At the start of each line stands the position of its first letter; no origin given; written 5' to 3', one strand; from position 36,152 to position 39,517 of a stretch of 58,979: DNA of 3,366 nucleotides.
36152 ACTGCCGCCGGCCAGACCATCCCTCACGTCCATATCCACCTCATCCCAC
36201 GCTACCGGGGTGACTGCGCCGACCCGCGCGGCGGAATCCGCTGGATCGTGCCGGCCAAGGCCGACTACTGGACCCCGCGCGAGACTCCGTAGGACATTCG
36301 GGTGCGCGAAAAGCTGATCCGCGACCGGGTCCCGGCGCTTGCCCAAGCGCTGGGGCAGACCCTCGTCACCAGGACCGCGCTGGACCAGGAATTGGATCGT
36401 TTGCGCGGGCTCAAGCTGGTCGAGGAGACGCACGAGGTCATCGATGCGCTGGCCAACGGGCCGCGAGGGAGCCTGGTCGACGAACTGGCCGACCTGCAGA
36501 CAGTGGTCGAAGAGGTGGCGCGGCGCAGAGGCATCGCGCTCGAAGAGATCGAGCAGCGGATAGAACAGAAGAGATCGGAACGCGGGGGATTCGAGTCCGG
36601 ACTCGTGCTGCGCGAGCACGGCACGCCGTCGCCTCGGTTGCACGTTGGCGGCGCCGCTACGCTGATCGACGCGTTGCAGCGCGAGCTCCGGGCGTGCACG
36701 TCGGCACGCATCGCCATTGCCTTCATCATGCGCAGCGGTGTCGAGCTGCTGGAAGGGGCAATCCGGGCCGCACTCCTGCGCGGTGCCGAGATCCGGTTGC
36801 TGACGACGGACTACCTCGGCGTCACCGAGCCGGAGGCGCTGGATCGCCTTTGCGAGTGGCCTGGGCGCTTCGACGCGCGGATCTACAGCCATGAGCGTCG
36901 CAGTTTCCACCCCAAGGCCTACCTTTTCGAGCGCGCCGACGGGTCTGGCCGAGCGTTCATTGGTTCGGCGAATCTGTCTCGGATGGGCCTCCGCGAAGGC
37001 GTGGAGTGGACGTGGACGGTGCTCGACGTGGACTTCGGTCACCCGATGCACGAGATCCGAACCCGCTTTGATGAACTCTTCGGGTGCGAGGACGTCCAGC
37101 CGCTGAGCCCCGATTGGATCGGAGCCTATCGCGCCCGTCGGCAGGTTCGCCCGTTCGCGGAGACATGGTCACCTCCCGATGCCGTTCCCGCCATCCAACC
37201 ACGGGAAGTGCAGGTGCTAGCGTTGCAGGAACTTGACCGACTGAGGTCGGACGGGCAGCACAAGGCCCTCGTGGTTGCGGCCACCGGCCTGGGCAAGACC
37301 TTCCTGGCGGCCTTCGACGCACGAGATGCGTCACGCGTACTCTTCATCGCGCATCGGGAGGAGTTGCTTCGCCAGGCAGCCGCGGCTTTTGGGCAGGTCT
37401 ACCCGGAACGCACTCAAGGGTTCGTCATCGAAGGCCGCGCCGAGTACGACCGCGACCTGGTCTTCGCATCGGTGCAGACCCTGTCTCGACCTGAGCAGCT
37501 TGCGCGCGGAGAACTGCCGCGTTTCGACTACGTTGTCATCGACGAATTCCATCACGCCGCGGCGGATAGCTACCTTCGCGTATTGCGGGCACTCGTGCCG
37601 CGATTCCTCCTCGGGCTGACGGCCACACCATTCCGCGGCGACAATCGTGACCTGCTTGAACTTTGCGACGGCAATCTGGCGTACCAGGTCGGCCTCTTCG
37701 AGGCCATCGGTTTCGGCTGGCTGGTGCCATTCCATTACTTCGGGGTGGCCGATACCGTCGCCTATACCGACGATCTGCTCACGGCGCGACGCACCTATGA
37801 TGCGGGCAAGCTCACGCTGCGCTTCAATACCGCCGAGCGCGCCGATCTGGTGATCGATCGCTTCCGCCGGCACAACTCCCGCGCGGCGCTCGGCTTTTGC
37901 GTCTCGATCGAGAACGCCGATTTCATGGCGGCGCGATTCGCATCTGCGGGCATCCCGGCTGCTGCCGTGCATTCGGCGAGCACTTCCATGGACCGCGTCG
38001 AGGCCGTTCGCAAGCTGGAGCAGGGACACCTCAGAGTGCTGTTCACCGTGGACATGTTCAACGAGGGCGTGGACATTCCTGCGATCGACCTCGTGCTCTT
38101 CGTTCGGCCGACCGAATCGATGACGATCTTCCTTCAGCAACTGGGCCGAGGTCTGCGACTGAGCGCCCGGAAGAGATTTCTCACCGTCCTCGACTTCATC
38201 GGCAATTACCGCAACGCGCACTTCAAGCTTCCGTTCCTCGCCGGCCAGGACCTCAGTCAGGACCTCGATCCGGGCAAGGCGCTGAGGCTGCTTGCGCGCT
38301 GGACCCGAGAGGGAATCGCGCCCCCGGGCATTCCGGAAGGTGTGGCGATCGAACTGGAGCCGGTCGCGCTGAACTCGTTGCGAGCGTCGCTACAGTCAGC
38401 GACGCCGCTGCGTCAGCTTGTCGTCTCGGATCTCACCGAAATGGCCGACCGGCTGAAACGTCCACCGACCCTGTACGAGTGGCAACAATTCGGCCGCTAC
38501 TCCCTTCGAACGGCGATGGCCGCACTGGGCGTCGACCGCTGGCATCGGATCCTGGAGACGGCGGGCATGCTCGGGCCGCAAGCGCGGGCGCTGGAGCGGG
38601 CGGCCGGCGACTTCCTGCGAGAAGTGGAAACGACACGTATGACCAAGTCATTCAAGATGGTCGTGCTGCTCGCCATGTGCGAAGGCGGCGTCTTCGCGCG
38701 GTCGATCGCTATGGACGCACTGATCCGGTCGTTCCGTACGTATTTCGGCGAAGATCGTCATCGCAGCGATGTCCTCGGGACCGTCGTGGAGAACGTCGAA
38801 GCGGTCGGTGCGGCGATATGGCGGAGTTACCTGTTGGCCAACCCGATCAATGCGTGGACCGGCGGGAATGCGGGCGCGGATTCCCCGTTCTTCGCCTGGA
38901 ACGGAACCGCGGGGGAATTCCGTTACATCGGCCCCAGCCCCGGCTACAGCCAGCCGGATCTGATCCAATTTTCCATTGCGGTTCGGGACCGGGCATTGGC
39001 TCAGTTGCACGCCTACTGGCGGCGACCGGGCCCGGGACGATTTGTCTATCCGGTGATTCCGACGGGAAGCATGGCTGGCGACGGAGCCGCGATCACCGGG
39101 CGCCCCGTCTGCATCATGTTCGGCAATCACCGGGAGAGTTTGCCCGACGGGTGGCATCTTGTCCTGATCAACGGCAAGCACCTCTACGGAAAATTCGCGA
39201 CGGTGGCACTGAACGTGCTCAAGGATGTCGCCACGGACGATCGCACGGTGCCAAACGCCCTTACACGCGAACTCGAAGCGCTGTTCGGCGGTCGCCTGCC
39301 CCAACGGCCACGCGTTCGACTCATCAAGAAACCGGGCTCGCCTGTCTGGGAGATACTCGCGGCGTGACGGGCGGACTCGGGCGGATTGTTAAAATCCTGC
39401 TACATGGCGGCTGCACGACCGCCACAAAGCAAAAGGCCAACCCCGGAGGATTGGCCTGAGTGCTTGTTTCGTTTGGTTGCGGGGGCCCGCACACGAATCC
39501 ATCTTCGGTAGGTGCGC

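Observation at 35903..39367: HIT protein plus 1021-aa MazG-PLD-DExH helicase fusion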

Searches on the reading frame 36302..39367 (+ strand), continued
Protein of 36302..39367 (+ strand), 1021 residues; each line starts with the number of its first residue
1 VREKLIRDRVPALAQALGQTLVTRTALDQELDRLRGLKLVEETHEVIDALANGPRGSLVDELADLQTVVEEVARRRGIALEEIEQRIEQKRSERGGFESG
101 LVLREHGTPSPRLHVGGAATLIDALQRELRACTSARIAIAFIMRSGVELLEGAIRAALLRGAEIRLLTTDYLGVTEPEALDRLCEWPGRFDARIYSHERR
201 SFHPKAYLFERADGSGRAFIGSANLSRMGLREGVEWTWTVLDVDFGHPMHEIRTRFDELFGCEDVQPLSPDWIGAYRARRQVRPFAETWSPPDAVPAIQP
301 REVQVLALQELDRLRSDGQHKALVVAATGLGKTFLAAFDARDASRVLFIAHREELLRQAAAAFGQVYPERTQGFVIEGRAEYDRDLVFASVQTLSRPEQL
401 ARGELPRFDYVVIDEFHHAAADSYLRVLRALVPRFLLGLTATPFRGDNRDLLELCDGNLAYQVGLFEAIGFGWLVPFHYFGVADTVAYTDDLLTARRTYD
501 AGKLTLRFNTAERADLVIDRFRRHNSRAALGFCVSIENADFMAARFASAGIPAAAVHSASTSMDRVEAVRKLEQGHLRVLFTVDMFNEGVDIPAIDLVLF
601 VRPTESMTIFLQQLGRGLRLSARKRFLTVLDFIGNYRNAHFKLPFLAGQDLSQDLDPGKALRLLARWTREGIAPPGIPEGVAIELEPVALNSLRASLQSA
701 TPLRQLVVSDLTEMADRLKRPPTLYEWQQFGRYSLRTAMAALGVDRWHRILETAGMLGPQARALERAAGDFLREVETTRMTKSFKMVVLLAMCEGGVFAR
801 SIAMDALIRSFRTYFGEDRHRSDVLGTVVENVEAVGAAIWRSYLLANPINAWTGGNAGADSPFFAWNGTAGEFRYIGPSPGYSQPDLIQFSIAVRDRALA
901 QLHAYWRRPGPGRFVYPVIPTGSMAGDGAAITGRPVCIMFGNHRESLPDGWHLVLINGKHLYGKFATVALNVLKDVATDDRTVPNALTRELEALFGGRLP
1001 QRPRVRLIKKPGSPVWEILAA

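Call 102: get_annotated_region(hit=H8, flank=3500)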
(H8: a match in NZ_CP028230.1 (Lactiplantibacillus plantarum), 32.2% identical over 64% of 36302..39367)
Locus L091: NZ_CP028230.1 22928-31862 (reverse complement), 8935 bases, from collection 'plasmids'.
description: Lactiplantibacillus plantarum strain SRCM101222 plasmid unnamed1, complete sequence
organism: Lactiplantibacillus plantarum (NCBI taxid 1590)
taxonomy: Bacteria; Bacillota; Bacilli; Lactobacillales; Lactobacillaceae; Lactiplantibacillus; Lactiplantibacillus plantarum
host: -; source: cell culture,young radish kimchi; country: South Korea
typing (MOB-suite, as given by PLSDB): mobilizable; replicon rep_cluster_1607; relaxase MOBQ
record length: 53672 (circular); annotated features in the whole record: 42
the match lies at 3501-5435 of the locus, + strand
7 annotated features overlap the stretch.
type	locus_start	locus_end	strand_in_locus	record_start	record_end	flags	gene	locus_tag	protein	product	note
CDS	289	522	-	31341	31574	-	-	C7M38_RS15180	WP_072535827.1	hypothetical protein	-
CDS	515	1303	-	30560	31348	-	-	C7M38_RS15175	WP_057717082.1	ParA family protein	-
CDS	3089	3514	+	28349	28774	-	-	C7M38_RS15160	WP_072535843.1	(deoxy)nucleoside triphosphate pyrophosphohydrolase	-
CDS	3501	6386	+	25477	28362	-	-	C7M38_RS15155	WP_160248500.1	DEAD/DEAH box helicase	-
CDS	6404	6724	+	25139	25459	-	-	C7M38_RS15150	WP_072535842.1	nucleotide pyrophosphohydrolase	-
CDS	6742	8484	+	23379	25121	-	-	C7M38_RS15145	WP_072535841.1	DNA/RNA helicase domain-containing protein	-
CDS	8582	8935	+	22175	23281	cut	-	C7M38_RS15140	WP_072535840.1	hypothetical protein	-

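Call 103: search_protein_families(library=pfam, proteins=[L091:3089-3514:+, L091:3501-6386:+, L091:6404-6724:+, L091:6742-8484:+], max_evalue=0.001)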
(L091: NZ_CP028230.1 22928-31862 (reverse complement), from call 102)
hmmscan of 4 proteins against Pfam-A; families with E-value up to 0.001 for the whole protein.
L091:3089-3514:+ (141 aa): 3 families
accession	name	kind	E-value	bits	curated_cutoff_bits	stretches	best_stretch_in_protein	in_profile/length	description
PF14815.12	NUDIX_4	-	2.5e-17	63.1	35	1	12-124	5-111/113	NUDIX domain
PF00293.34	NUDIX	-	6.9e-17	62.2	21.1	1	8-125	6-119/134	NUDIX domain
PF22327.2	Nudt16-like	-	0.00038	20.9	27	1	34-87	36-92/161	U8 snoRNA-decapping enzyme-like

L091:3501-6386:+ (961 aa): 7 families
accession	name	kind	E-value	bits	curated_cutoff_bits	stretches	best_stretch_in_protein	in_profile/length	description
PF11907.13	DUF3427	-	1.5e-69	234.8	27.7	1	682-956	1-276/280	Domain of unknown function (DUF3427)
PF04851.21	ResIII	-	9.9e-42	143.1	22.5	1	219-372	1-164/164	Type III restriction enzyme, res subunit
PF00271.37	Helicase_C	-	1.4e-16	61.2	23.5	1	452-543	17-108/110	Helicase conserved C-terminal domain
PF13091.12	PLDc_2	-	1.1e-11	45.1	27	1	72-179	26-132/132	PLD-like domain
PF18766.7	SWI2_SNF2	-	3.8e-11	43.5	26.7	1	234-410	11-194/221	SWI2/SNF2 ATPase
PF00270.35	DEAD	-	1.6e-09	38.1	26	1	224-372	2-163/167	DEAD/DEAH box helicase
PF09565.16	RE_NgoFVII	-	6.2e-06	26.1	23.8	1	101-176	73-149/162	NgoFVII restriction endonuclease N-terminal PLD domain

L091:6404-6724:+ (106 aa): 1 family
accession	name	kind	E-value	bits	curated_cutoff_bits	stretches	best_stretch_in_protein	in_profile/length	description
PF12643.12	MazG-like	-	3.7e-11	43.6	27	1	32-99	3-68/85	MazG-like family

L091:6742-8484:+ (580 aa): 7 families
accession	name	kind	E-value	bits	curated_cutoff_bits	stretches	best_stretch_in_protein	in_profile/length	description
PF09848.15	SLFN-g3_helicase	-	7.7e-93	312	24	1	204-566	2-354/354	Schlafen group 3, DNA/RNA helicase domain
PF13401.12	AAA_22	-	3.7e-08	34.2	27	1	202-316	4-104/130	AAA domain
PF01541.30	GIY-YIG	-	4.2e-06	27.4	22.6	1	37-107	3-66/78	GIY-YIG catalytic domain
PF00931.28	NB-ARC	-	9.3e-06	25.5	23.5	1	190-278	5-88/248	NB-ARC domain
PF25199.1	nSTAND_NTPase5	-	8.1e-05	22.9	34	1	189-231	28-69/145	Novel STAND NTPase 5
PF04851.21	ResIII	-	0.00013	22.3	22.5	0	177-252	3-63/164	Type III restriction enzyme, res subunit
PF24883.2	NPHP3_N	-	0.00055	20.6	24.8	0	196-261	14-72/164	Nephrocystin 3, N-terminal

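Call 112: find_related_loci(query=A1, collection=viral_contigs, flank=4000)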
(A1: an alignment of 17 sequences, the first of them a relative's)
Query A1 (1021 aa) in viral_contigs; peptide patterns used: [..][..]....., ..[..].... (x = any residue, [..] = any of these).
294 stretches matched a pattern; 85 encode a relative of the query (tblastn E <= 1e-3); the best 80 are kept; 80 distinct loci.
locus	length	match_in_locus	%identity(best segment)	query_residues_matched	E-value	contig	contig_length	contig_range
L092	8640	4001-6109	37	92-794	3e-100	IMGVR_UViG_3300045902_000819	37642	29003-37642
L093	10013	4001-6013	37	117-787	1e-98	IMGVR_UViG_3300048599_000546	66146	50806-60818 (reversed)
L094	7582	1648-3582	36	120-757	5e-98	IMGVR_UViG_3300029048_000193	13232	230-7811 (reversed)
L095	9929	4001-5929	37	125-759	5e-96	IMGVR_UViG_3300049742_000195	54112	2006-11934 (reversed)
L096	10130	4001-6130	32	49-736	2e-95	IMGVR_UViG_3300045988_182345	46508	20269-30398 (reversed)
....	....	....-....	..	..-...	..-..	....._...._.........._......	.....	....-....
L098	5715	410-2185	37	125-703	2e-94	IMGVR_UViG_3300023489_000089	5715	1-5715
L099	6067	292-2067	37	125-703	4e-94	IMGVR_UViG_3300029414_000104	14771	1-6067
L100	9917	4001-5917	33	121-736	4e-94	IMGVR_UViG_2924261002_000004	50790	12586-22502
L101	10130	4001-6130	32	49-736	4e-94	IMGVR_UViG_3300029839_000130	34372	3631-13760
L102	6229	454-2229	37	125-703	5e-94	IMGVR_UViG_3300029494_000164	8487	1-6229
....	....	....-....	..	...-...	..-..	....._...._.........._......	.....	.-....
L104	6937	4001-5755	34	125-696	1e-90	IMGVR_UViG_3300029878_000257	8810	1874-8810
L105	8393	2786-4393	36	117-637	2e-87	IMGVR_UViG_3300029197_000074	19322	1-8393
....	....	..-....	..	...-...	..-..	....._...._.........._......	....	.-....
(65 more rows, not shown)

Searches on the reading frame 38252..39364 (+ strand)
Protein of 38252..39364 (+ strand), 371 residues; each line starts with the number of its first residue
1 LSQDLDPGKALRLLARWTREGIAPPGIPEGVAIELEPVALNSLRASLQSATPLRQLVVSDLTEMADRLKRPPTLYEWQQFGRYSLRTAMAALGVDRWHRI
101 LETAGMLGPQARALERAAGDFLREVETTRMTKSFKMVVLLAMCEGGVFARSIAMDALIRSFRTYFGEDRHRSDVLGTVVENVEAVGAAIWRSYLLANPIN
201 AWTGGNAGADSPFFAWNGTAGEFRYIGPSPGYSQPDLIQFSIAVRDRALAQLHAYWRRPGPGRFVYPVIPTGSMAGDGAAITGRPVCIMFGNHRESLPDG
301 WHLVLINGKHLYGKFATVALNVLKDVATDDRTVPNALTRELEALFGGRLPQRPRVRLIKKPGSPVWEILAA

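Call 9: search_protein_families(library=pfam, proteins=[window:38252-39364:+], max_evalue=10)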
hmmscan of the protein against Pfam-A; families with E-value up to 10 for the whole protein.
window:38252-39364:+ (371 aa): 1 family
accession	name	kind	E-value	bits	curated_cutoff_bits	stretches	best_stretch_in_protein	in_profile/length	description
PF18780.6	HNH_repeat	-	0.0003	21.5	26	1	59-106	8-53/54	Homing endonuclease associated repeat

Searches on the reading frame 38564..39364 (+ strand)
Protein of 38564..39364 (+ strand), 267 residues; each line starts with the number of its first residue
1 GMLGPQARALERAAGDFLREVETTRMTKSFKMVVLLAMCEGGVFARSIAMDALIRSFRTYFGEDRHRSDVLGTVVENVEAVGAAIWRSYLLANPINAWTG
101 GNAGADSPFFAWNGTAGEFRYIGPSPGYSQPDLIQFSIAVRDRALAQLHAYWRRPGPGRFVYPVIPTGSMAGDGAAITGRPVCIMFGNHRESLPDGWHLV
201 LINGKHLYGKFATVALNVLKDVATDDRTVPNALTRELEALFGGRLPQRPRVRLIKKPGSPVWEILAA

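Call 53: predict_structure(alignment_id=A3)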
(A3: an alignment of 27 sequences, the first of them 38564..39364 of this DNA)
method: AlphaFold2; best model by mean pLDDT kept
length: 267 residues; sequences in the alignment: 27
mean_pLDDT: 88.0   pTM: 0.60
mean pLDDT of the five models: 88.0, 87.4, 86.8, 85.3, 85.0
residues with pLDDT >= 90: 156; 70-90: 93; 50-70: 15; < 50: 3
segments of 3 or more residues with pLDDT < 50: none
pLDDT, mean of each block of 10 residues (from residue 1): 80 83 83 94 94 96 82 89 97 92 89 97 86 90 86 67 86 56 87 90 97 93 94 95 93 87 94
secondary structure, 60 per line:
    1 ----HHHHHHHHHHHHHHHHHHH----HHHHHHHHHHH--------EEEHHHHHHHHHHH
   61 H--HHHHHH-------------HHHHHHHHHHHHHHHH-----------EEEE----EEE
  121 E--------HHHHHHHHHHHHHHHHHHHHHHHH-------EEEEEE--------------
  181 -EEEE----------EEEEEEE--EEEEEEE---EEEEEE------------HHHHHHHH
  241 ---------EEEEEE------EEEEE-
elements in order: H5-23 H28-38 E47-49 H50-61 H64-69 H83-98 E110-113 E118-121 H130-153 E161-166 E182-185 E196-202 E205-211 E215-220 H233-240 E250-255 E262-266

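Call 55: fold_search(model_id=the predicted structure, library=pdb)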
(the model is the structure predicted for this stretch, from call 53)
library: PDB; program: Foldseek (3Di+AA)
matches with E <= 10: 475; with E <= 0.001: 0
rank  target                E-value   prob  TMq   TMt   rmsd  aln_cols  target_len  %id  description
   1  6gez_B                5.5e-01  0.04  0.12  0.07  20.4       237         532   12  THE STRUCTURE OF TWITCH-2B N532F (released 2019-08-21)
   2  4qtn_A                9.8e-01  0.06  0.13  0.14  18.2       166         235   12  Crystal structure of the Vitamin B3 transporter PnuC (released 2014-10-08)
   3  8i4o_A                9.8e-01  0.04  0.13  0.16  11.3       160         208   11  Design of a split green fluorescent protein for sensing and tracking an beta-amyloid (released 2023-11-29)
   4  7sb2_A                9.8e-01  0.03  0.17  0.16  18.6       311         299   12  Structure of the periplasmic domain of GldM from Capnocytophaga canimorsus (released 2022-03-23)
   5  7s7v_B                1.0e+00  0.04  0.11  0.07  14.0       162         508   12  Crystal structure of iNicSnFR3a Fluorescent Nicotine Sensor (released 2021-10-13)
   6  4w6p_C                1.2e+00  0.03  0.09  0.11  11.2       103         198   17  Crystal Structure of Full-Length Split GFP Mutant D102C Disulfide Dimer, P 21 21 21 Space Group (released 2015-02-18)
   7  7rto_B                1.2e+00  0.02  0.12  0.11  19.8       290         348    9  Cryo-EM structure of bluetongue virus capsid protein VP5 at low endosomal pH intermediate state 2 (released 2021-11-03)
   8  9ncx_A                1.3e+00  0.05  0.11  0.09  11.2       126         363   13  NitrOFF1 "ON" State (released 2025-09-17)
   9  7ugt                  1.3e+00  0.04  0.11  0.13  11.3       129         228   15  Crystal structure of hyperfolder fluorescent protein FOLD6 (released 2022-10-26)
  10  6tqa_C                1.5e+00  0.08  0.16  0.24  12.1       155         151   10  X-ray structure of Roquin ROQ domain in complex with a UCP3 CDE2 SL RNA motif (released 2020-05-27)
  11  3ek4                  1.5e+00  0.04  0.12  0.10  10.9       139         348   12  Calcium-saturated GCaMP2 Monomer (released 2008-12-16)
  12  4w6p_A                1.6e+00  0.03  0.09  0.10  10.6       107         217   11  Crystal Structure of Full-Length Split GFP Mutant D102C Disulfide Dimer, P 21 21 21 Space Group (released 2015-02-18)
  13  3o78_B                1.6e+00  0.02  0.11  0.08  18.4       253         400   13  The structure of Ca2+ Sensor (Case-12) (released 2010-09-29)
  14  6efr                  1.8e+00  0.04  0.12  0.07  10.9       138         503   12  Crystal Structure of iNicSnFR 1.0 (released 2019-01-23)
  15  4w6h_A                1.8e+00  0.03  0.10  0.11  11.2       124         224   13  Crystal Structure of Full-Length Split GFP Mutant D190C Disulfide Dimer, P 65 Space Group (released 2015-02-18)
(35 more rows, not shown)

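Call 56: search_solved_structures(query=A3, max_evalue=10, show_alignments=2)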
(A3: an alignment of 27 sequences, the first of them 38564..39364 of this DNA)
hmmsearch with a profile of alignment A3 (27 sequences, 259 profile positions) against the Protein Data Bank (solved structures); distinct sequences matched with E-value up to 10: 0.

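Call 57: search_protein_families(library=pfam, alignment_id=A3, max_evalue=1)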
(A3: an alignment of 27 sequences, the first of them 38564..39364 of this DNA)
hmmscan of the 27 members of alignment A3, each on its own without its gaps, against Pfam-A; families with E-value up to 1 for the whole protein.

A. member 1, window:38564-39364:+ (267 aa): 0 families

B. families by the number of members that match (of 27 scanned): 4 families
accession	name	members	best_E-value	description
PF11796.13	DUF3323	1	0.00053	Protein of unknown function N-terminus (DUF3323)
PF14144.11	DOG1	1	0.053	Seed dormancy control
PF17996.7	CE2_N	1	0.19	Carbohydrate esterase 2 N-terminal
PF09036.15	Bcr-Abl_Oligo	1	0.23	Bcr-Abl oncoprotein oligomerisation domain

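Call 71: fold_search(model_id=the predicted structure, library=viral)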
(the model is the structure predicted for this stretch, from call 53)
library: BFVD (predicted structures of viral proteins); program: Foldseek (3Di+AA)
matches with E <= 10: 333; with E <= 0.001: 0
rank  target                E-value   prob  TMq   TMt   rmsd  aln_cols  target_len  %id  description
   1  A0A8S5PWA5            2.9e-03  1.00  0.37  0.13   4.9       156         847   15  DUF262 domain-containing protein [Siphoviridae sp. ctg0K17]
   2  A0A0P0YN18            2.7e-02  0.25  0.11  0.09  17.0       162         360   12  (no name in the UniProt tables at hand)
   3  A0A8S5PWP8            5.6e-02  1.00  0.37  0.13   5.0       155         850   12  AAA ATPase [Siphoviridae sp. ctg0K17]
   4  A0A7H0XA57            1.1e-01  0.04  0.11  0.09  23.1       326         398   12  (no name in the UniProt tables at hand)
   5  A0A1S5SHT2            2.5e-01  0.03  0.11  0.07  22.3       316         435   12  Protein M2-1 [Human respiratory syncytial virus]
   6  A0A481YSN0            2.9e-01  0.51  0.26  0.47  12.1       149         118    9  Uncharacterized protein [Marseillevirus LCMAC102]
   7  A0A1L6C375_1          3.3e-01  0.06  0.11  0.04  15.7       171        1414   10  (no name in the UniProt tables at hand)
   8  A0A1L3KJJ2            3.3e-01  0.04  0.15  0.11  22.6       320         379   12  (no name in the UniProt tables at hand)
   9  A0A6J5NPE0            4.1e-01  0.08  0.15  0.10  29.5       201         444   15  Uncharacterized protein [uncultured Caudovirales phage]
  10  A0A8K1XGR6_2          4.1e-01  0.04  0.12  0.04  36.5       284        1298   10  (no name in the UniProt tables at hand)
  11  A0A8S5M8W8            4.1e-01  0.03  0.11  0.11  21.7       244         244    9  Uncharacterized protein (Fragment) [Siphoviridae sp. ctEYW18]
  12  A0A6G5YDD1            4.3e-01  0.06  0.09  0.13  15.6       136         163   10  (no name in the UniProt tables at hand)
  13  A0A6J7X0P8            4.3e-01  0.03  0.13  0.13  21.1       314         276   12  Uncharacterized protein [uncultured Caudovirales phage]
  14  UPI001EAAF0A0         4.9e-01  0.07  0.13  0.19  20.8       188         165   13  (no name look-up for this kind of identifier)
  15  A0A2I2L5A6            5.1e-01  0.08  0.17  0.10  18.9       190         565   15  Uncharacterized protein [Orpheovirus IHUMI-LCC2]
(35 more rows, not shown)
